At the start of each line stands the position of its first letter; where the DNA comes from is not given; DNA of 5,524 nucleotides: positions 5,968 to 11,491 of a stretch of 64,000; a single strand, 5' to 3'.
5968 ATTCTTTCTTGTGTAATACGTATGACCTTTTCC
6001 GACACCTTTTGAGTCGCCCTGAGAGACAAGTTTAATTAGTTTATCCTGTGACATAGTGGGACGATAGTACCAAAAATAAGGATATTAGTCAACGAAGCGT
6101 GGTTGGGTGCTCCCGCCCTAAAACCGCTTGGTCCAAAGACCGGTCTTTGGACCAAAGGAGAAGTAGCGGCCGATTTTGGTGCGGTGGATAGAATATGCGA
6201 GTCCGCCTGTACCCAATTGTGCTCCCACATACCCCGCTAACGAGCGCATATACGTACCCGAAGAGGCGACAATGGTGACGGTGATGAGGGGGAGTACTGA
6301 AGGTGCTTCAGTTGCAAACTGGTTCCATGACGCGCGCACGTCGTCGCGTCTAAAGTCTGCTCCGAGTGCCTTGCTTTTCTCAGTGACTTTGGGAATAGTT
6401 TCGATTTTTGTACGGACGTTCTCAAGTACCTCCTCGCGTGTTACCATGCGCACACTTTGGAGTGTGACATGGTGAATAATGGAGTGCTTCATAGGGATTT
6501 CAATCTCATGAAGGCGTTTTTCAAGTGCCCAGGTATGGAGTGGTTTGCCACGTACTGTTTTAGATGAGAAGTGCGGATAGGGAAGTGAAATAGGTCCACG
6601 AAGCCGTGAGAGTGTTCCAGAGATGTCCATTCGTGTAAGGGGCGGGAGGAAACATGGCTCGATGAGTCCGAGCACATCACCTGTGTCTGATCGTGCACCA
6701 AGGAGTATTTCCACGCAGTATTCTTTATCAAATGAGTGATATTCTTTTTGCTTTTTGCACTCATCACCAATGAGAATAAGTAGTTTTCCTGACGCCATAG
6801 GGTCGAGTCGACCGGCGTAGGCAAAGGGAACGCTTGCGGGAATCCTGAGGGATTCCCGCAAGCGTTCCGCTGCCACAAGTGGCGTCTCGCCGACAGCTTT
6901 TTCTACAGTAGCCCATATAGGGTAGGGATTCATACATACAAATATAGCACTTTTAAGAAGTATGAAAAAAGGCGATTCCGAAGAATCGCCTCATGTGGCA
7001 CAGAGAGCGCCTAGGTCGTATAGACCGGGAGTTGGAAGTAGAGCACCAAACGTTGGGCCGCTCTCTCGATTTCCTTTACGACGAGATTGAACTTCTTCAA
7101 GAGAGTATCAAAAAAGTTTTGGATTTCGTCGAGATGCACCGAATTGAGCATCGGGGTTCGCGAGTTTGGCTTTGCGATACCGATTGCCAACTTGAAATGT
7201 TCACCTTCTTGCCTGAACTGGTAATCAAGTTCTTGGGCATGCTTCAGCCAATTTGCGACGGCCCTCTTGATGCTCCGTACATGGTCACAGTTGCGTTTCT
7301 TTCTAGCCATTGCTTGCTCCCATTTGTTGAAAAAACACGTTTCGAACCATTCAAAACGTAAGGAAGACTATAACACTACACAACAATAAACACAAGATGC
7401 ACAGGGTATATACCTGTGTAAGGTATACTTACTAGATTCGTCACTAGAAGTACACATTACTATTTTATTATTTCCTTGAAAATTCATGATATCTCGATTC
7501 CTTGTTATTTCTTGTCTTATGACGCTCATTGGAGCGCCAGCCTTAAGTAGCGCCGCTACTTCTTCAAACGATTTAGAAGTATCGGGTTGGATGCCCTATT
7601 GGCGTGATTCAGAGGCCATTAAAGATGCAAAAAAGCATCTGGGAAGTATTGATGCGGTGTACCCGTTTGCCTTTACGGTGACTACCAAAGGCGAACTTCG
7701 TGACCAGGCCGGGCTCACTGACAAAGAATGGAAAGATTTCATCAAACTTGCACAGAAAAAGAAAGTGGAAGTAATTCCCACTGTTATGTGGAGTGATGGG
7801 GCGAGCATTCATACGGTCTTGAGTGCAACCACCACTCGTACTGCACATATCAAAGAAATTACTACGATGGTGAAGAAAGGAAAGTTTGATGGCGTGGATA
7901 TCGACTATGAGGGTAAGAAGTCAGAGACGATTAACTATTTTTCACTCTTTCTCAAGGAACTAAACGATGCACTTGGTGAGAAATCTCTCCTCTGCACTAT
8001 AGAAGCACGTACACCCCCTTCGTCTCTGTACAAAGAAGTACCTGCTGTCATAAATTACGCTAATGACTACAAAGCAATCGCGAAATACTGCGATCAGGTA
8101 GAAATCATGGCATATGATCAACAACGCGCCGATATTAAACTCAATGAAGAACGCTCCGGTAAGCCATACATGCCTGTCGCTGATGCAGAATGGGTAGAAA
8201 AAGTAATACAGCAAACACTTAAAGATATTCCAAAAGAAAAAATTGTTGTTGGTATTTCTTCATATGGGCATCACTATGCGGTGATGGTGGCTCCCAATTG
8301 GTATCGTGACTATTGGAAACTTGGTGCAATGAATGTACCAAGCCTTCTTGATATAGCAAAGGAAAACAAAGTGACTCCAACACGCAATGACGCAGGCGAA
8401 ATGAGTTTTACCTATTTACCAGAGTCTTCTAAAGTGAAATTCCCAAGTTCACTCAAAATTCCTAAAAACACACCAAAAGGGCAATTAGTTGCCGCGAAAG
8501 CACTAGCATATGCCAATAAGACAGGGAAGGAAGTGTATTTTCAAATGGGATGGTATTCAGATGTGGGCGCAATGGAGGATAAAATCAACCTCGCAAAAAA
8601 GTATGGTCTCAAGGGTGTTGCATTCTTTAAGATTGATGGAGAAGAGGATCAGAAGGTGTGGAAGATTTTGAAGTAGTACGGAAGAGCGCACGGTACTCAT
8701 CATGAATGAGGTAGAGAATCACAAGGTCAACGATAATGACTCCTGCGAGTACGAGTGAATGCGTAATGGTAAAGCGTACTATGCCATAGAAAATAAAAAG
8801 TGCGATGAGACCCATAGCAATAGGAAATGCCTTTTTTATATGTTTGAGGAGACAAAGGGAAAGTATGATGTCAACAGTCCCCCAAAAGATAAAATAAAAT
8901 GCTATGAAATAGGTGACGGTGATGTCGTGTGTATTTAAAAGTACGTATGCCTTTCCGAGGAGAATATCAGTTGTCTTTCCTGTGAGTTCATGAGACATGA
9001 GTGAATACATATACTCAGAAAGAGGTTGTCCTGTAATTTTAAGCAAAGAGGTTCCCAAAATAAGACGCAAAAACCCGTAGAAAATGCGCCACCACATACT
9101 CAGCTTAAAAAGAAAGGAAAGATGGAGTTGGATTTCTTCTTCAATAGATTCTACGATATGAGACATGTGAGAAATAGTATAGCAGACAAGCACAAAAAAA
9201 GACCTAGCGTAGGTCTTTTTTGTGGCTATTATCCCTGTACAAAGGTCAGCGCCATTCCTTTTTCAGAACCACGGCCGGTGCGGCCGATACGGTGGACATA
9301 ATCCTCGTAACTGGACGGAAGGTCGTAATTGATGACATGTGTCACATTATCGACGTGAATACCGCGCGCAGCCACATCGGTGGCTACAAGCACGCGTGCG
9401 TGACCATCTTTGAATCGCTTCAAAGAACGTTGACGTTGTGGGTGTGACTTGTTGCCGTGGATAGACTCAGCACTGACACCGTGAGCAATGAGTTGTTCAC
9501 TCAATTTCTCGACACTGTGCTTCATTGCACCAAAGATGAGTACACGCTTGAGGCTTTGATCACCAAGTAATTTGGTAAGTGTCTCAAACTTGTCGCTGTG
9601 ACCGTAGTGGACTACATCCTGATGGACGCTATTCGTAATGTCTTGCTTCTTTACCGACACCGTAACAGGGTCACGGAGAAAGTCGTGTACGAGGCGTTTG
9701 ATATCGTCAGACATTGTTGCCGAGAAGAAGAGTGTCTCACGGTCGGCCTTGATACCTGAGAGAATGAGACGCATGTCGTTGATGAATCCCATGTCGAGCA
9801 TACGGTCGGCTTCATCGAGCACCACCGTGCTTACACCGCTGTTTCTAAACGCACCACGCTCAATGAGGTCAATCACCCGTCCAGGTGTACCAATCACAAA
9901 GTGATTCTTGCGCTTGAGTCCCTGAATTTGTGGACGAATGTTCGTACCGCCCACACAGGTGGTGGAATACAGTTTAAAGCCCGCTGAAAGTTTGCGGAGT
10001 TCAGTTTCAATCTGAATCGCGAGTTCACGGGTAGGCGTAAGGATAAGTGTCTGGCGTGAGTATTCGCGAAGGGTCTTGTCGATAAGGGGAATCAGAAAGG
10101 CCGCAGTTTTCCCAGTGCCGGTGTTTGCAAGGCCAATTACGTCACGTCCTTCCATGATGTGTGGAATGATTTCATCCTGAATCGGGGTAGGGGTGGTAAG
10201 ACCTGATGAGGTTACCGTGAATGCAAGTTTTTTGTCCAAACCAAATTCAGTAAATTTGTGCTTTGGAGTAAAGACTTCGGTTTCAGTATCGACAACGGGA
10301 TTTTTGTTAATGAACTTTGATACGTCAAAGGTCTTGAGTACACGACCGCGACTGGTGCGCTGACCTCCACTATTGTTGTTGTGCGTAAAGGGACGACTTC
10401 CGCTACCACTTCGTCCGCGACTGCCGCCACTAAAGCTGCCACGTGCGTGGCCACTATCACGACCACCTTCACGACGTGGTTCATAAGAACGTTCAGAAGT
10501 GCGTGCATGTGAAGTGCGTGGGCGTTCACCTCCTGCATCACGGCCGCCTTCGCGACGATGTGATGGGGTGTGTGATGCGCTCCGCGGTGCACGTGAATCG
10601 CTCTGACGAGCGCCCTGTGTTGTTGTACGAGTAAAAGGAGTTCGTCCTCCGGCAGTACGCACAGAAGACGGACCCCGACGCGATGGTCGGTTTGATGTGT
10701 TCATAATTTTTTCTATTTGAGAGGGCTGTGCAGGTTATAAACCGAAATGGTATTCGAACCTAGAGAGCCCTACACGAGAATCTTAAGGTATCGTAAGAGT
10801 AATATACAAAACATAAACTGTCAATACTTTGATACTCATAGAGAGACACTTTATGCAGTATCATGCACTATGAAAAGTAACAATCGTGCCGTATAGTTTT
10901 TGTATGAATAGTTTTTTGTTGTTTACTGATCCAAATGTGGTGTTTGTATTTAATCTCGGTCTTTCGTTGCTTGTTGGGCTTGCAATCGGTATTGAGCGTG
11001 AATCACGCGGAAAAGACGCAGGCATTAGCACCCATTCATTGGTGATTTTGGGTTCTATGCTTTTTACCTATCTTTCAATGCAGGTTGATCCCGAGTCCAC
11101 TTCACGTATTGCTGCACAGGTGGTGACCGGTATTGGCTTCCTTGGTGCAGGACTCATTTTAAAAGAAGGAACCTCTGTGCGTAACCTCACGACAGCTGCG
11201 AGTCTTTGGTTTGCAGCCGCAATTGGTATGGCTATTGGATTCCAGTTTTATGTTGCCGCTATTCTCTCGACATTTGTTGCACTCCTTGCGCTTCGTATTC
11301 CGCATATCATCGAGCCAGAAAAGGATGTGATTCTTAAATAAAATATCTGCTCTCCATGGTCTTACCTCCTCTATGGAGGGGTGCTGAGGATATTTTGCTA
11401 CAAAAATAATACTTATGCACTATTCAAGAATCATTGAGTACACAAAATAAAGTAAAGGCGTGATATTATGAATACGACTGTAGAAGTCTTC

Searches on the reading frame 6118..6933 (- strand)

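Call 51: search_protein_families(library=pfam, proteins=[window:6118-6933:-], max_evalue=0.001)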
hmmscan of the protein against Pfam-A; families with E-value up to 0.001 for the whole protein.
window:6118-6933:- (271 aa): 1 family
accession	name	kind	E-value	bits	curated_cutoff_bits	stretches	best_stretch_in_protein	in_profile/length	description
PF01509.24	TruB_N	-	2.9e-19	70.3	27.3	1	38-162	10-133/149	TruB family pseudouridylate synthase (N terminal domain)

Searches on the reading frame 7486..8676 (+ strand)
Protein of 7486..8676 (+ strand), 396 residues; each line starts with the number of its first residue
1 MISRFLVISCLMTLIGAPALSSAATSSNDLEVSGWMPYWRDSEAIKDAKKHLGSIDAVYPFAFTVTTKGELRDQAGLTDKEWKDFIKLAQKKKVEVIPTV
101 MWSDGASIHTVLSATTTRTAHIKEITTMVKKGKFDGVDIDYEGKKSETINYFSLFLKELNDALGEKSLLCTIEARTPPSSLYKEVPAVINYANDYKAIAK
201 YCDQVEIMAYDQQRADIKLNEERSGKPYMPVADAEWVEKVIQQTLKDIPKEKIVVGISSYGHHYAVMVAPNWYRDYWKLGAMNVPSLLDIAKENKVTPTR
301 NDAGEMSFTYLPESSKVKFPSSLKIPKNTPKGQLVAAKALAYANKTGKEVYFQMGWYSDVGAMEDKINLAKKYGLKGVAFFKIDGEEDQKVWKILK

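Call 39: search_protein_families(library=pfam, proteins=[window:7486-8676:+], max_evalue=0.001)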
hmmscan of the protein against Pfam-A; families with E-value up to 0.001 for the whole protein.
window:7486-8676:+ (396 aa): 2 families
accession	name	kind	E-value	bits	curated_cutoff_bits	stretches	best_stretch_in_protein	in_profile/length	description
PF00704.34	Glyco_hydro_18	-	1.9e-25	90.6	29.6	1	54-384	22-315/317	Glycosyl hydrolases family 18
PF23916.1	TIM-barrel_EndoS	-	0.00012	22.3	27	1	68-258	38-198/238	Endo-beta-N-acetylglucosaminidase EndoS TIM-barrel domain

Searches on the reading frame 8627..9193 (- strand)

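Call 52: search_protein_families(library=pfam, proteins=[window:8627-9193:-], max_evalue=0.001)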
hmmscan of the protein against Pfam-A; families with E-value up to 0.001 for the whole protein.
window:8627-9193:- (188 aa): 1 family
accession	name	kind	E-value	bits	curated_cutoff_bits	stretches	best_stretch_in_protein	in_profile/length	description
PF09900.14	DUF2127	-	2.9e-09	37.8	24.3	1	29-163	2-136/140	Predicted membrane protein (DUF2127)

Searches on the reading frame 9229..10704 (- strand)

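Call 39: search_protein_families(library=pfam, proteins=[window:9229-10704:-], max_evalue=0.001)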
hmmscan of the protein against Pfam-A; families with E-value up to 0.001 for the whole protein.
window:9229-10704:- (491 aa): 3 families
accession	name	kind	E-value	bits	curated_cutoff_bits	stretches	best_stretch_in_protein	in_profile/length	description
PF00270.35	DEAD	-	2.8e-46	157.8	26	1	173-337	1-166/167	DEAD/DEAH box helicase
PF00271.37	Helicase_C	-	1.4e-31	109.4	23.5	1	371-478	1-108/110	Helicase conserved C-terminal domain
PF04851.21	ResIII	-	2.5e-05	24.7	22.5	1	192-331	29-162/164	Type III restriction enzyme, res subunit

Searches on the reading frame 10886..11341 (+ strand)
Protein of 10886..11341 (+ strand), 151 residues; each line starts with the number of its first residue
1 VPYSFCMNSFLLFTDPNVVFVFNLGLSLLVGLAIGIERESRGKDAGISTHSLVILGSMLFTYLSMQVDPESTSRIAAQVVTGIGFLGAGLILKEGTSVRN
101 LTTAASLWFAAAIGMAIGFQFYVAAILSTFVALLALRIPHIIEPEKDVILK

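Call 39: search_protein_families(library=pfam, proteins=[window:10886-11341:+], max_evalue=0.001)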
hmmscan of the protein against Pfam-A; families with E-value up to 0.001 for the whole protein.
window:10886-11341:+ (151 aa): 1 family
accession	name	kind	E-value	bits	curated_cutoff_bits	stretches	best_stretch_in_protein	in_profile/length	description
PF02308.21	MgtC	-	1.3e-37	129.3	31.4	1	24-140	1-116/121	MgtC family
